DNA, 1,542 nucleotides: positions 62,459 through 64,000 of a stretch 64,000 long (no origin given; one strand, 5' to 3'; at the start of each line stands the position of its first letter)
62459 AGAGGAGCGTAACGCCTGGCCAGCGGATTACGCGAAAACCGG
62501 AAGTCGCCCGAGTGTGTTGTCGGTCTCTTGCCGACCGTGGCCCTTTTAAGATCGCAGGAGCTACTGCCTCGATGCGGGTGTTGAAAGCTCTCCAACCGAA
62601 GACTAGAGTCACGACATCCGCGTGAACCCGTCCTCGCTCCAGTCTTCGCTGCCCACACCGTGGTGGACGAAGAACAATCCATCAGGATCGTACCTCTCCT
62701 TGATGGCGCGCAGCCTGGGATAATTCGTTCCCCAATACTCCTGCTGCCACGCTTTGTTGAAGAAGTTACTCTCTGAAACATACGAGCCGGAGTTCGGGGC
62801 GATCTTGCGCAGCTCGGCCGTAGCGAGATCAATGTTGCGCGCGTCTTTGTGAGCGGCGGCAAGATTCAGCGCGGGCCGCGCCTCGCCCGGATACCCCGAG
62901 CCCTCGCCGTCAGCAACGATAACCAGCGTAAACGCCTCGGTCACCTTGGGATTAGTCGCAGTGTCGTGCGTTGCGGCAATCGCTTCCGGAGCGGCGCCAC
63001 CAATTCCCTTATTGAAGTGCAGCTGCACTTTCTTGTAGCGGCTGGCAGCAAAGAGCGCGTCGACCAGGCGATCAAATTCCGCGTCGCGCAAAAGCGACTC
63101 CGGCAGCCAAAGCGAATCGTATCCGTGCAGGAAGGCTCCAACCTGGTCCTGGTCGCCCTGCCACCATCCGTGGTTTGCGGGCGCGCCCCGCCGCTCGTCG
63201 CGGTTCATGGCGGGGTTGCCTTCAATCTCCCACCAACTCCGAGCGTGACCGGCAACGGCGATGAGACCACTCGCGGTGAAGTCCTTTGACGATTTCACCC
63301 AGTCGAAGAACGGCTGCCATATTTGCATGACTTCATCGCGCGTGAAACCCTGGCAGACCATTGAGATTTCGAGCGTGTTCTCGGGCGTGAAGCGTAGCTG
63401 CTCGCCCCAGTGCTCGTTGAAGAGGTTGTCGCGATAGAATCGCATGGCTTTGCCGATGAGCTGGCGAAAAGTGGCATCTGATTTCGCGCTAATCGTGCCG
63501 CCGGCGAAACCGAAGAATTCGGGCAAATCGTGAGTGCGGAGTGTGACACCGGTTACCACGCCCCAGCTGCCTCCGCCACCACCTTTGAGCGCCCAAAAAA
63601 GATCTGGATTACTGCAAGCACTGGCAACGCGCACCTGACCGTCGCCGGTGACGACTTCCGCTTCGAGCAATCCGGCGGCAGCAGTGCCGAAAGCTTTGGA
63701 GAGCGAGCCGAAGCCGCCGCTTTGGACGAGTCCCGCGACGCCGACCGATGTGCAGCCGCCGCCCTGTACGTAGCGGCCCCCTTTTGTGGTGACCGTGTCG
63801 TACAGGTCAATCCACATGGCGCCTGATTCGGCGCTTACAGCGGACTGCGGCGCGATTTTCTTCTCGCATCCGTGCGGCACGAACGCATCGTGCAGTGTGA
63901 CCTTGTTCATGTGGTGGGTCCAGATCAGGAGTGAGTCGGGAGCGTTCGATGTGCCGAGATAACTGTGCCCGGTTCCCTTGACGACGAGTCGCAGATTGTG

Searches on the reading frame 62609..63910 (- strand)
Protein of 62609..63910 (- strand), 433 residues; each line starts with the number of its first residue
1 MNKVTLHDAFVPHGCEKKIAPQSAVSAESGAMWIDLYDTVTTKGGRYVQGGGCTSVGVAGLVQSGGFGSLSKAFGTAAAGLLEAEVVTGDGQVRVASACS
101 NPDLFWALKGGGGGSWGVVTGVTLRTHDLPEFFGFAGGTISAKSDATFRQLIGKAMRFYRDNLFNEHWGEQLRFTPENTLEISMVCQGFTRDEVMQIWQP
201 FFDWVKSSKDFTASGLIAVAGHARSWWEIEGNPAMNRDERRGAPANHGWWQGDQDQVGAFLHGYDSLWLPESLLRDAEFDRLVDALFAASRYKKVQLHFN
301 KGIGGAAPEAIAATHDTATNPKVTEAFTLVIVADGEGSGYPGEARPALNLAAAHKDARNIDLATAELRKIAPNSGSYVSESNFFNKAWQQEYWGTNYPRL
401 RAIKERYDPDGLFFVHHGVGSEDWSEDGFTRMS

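Call 7: search_protein_families(library=pfam, proteins=[window:62609-63910:-], max_evalue=0.01)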
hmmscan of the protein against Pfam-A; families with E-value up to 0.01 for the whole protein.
window:62609-63910:- (433 aa): 2 families
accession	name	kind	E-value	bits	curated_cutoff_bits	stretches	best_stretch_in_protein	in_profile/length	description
PF08031.17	BBE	-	7e-12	45.6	20.6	1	377-419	2-44/45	Berberine and berberine like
PF01565.28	FAD_binding_4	-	5.6e-08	33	26.4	1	22-95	63-137/139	FAD binding domain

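Call 40: find_encoding_contigs(protein=window:62609-63910:-, flank=10000, max_places=6)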
Protein window:62609-63910:- (433 aa): no gene with exactly this product is on record in the collection.
